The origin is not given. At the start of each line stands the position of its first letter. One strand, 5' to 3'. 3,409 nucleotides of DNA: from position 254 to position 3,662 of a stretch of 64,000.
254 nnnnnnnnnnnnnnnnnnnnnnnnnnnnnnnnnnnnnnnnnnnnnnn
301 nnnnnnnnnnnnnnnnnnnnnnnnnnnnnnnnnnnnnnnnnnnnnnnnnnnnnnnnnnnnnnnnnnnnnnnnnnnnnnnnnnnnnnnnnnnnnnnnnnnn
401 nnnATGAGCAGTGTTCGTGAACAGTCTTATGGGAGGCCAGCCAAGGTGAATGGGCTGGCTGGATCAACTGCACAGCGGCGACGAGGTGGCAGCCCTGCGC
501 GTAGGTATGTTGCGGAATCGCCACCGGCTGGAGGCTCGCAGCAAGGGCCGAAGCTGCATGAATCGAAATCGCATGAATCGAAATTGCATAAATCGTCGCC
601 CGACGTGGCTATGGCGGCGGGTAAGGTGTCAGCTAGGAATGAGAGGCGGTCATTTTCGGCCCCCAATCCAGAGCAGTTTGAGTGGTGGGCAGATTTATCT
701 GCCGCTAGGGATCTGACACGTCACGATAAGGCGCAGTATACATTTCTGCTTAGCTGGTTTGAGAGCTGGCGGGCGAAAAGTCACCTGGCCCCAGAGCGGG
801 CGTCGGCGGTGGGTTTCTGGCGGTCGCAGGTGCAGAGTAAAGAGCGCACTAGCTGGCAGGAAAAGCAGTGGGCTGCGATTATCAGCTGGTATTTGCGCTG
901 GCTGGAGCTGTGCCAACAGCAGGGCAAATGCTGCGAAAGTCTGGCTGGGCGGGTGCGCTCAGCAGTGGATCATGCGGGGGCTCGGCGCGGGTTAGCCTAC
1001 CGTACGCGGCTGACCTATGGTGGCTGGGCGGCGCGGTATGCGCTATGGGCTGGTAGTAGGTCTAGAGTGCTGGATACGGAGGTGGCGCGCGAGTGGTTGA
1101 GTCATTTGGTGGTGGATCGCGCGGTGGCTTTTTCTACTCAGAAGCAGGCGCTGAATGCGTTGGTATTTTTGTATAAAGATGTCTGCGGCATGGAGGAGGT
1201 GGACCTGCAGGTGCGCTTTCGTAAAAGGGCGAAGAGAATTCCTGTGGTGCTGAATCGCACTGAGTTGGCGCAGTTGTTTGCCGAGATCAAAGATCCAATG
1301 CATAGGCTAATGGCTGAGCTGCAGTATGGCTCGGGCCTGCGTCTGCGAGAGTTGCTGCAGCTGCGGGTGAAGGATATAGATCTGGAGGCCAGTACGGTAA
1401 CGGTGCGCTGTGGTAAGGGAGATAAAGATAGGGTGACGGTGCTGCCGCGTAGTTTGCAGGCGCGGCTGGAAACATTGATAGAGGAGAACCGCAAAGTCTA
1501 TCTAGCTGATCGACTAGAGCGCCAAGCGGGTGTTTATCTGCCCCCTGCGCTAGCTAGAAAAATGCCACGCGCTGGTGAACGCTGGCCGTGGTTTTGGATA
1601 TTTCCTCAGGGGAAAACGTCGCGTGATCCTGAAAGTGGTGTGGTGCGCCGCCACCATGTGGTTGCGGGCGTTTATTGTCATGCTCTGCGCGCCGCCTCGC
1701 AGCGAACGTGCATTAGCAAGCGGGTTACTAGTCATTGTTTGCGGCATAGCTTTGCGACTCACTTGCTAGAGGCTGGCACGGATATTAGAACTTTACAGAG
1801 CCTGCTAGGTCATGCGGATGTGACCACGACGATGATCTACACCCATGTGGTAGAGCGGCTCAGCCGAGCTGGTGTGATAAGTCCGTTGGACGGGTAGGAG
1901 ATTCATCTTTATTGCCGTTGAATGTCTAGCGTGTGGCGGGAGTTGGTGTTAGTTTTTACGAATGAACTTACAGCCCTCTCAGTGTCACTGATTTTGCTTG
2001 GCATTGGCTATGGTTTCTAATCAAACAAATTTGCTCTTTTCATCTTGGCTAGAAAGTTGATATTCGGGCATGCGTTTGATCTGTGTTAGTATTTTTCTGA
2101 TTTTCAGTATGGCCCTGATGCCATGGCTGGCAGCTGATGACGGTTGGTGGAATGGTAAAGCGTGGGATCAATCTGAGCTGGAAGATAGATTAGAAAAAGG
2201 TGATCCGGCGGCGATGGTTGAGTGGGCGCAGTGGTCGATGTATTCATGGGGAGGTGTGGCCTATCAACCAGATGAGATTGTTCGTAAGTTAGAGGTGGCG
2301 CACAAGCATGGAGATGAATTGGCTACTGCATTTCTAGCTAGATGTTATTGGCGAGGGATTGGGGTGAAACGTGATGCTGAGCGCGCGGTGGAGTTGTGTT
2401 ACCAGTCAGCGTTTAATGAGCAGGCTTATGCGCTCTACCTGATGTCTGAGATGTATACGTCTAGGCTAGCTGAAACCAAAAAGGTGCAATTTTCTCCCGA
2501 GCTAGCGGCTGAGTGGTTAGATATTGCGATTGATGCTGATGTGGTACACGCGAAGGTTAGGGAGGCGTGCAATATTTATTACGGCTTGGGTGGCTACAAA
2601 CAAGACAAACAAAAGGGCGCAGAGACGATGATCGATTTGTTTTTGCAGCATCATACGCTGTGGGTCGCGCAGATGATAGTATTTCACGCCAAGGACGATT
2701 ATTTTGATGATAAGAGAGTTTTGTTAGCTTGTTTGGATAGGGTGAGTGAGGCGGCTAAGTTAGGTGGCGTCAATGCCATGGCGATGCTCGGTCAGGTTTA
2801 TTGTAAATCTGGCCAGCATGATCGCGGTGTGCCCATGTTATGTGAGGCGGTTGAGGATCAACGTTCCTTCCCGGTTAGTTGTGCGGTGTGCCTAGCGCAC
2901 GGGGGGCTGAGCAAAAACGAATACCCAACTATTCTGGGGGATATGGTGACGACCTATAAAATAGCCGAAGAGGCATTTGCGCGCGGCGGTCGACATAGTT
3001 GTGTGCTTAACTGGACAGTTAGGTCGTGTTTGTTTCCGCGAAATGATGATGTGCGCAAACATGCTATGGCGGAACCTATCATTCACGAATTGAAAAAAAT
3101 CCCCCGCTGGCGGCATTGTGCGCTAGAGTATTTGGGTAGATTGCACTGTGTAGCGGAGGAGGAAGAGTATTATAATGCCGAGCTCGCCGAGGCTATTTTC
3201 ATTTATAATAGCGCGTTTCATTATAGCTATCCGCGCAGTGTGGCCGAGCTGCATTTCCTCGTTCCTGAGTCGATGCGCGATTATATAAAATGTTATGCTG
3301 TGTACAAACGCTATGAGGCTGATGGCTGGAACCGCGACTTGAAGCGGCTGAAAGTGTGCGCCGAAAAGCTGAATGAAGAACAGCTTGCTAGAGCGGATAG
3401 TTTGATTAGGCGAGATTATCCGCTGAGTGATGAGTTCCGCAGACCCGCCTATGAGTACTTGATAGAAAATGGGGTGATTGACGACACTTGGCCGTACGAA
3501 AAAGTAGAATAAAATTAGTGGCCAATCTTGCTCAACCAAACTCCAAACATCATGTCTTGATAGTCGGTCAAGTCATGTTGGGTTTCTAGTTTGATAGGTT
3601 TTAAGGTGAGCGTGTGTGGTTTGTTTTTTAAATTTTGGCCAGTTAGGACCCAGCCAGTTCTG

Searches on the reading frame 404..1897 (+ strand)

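Call 76: search_protein_families(library=pfam, max_evalue=0.00001, proteins=[window:404-1897:+])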
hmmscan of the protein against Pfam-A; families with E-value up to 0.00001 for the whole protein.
window:404-1897:+ (497 aa): 2 families
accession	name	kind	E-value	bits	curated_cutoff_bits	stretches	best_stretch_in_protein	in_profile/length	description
PF00589.27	Phage_integrase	-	3.5e-33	115.2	27.1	1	283-482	3-168/172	Phage integrase family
PF13495.12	Phage_int_SAM_4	-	7e-14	52.4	27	1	192-262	9-80/85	Phage integrase, N-terminal SAM-like domain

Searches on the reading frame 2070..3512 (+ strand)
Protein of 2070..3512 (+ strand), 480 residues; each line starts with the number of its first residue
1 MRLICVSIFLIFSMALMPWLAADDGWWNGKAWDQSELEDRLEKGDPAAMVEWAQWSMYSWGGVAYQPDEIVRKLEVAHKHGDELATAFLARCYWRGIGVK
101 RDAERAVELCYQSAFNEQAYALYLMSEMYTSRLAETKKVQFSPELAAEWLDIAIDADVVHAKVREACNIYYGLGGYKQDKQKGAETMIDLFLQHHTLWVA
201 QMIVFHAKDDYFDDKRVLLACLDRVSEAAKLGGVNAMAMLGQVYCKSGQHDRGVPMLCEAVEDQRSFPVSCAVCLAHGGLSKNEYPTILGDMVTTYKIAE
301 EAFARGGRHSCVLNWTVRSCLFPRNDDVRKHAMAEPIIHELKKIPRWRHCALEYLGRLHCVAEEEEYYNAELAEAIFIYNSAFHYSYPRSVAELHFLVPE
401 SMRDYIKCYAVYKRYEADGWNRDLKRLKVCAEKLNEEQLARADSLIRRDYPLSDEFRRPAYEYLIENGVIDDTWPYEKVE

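Call 76: search_protein_families(library=pfam, max_evalue=0.00001, proteins=[window:2070-3512:+])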
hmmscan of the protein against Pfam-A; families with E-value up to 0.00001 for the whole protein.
window:2070-3512:+ (480 aa): 1 family
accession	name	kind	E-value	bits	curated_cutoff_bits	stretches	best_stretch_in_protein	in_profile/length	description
PF08238.18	Sel1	-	2.3e-06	28.4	30.7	0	85-114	3-32/36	Sel1 repeat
